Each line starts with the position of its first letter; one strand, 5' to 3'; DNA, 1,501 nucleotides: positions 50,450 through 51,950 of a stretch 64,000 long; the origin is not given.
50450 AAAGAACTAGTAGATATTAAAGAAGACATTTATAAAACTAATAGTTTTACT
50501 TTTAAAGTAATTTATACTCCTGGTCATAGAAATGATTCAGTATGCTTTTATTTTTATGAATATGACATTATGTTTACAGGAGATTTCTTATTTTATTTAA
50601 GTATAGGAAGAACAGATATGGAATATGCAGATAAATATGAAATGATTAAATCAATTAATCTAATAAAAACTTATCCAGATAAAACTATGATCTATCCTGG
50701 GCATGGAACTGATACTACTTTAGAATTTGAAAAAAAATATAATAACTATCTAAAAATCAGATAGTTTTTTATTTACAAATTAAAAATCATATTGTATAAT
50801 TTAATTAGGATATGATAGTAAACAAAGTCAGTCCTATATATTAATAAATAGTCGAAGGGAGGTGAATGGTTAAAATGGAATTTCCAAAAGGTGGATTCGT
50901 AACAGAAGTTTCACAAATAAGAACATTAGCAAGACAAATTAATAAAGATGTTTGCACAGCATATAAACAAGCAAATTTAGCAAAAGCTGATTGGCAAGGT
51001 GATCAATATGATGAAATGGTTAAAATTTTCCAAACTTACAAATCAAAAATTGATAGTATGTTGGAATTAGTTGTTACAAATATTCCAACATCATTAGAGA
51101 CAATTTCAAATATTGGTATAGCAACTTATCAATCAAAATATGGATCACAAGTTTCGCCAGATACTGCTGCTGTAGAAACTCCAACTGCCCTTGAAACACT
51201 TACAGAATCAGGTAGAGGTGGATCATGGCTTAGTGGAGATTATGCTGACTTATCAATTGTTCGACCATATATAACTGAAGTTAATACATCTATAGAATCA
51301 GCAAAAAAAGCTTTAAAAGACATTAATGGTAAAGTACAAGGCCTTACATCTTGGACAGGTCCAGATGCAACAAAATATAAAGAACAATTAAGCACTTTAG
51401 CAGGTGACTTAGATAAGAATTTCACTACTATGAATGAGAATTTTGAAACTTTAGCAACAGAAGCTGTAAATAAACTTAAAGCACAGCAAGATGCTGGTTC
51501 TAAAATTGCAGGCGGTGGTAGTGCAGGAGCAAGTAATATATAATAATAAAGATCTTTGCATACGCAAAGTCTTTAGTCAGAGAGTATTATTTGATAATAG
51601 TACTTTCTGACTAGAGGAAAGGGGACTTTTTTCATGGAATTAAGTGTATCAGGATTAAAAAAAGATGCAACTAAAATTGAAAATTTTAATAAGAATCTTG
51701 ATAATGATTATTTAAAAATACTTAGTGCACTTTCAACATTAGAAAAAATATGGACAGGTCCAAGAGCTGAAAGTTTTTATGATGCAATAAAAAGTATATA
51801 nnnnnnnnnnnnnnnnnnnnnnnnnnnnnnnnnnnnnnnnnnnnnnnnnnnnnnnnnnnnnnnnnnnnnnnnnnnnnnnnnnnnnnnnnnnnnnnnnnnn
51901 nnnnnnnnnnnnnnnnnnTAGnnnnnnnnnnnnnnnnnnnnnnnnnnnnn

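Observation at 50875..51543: Tandem-WXG protein: two WXG100 units fused in one about 222-aa polypeptide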

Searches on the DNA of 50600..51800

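Call 72: search_rna_families(source=window, start=50600, end=51800, threshold=evalue, max_evalue=1)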
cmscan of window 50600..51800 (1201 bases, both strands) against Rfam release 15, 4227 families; matches with E-value up to 1: 3.
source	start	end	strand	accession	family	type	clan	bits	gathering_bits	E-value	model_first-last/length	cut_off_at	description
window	51565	51623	+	RF04280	mir-890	Gene; miRNA;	CL00136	20.4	56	0.18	1-74/74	no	mir-890 microRNA precursor family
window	51571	51616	+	RF04302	mir-506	Gene; miRNA;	CL00140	18.7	84.5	0.94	11-71/81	no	mir-506 microRNA precursor family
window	51571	51616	+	RF00710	mir-44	Gene; miRNA;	-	18.2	54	0.44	23-66/88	no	mir-44 microRNA precursor family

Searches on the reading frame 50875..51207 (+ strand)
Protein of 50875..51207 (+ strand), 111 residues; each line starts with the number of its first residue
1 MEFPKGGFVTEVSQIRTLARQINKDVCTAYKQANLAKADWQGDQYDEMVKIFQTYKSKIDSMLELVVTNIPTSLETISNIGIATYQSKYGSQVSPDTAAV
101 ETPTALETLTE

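Call 3: search_protein_families(library=pfam, proteins=[window:50875-51207:+], max_evalue=10)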
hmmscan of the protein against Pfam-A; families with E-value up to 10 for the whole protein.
window:50875-51207:+ (111 aa): 1 family
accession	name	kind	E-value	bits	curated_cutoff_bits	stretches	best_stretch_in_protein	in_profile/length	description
PF01765.24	RRF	-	0.14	12.4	29.7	1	14-64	108-157/164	Ribosome recycling factor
